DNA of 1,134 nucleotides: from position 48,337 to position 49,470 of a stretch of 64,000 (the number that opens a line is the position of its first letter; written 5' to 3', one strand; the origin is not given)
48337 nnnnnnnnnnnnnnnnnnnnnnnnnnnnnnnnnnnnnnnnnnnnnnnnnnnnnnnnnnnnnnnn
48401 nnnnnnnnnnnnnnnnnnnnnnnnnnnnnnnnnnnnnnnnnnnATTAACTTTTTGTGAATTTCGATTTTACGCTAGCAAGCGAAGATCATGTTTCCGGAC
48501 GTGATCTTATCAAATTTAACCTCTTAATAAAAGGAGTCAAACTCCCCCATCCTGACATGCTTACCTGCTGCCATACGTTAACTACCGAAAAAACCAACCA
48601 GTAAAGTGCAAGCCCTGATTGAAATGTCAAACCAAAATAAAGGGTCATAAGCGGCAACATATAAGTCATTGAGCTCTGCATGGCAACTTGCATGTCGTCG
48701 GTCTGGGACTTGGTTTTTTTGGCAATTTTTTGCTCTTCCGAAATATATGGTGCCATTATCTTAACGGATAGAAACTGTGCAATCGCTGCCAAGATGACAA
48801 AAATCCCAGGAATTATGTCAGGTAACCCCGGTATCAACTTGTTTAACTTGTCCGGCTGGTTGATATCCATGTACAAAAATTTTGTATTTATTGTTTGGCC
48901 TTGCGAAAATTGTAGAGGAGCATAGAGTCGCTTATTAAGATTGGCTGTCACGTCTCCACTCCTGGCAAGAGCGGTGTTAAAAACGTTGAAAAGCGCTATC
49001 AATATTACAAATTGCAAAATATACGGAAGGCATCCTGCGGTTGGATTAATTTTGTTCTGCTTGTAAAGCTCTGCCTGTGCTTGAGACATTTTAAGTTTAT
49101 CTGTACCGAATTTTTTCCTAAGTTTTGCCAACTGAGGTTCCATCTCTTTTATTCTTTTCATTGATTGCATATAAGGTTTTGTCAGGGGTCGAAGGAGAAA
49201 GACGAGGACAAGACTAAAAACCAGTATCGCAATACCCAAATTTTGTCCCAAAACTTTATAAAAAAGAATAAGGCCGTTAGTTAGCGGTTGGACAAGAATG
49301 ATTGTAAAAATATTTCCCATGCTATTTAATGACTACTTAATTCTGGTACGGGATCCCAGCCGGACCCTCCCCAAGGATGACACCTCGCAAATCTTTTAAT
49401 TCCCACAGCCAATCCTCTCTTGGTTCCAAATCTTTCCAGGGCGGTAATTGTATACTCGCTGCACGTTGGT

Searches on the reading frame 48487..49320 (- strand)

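Call 14: search_protein_families(library=pfam, proteins=[window:48487-49320:-], max_evalue=0.001)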
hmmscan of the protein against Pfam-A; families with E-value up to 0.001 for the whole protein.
window:48487-49320:- (277 aa): 1 family
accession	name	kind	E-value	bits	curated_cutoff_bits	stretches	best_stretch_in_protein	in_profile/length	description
PF02096.25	60KD_IMP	-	4.1e-40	137.9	35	1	29-255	2-161/163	60Kd inner membrane protein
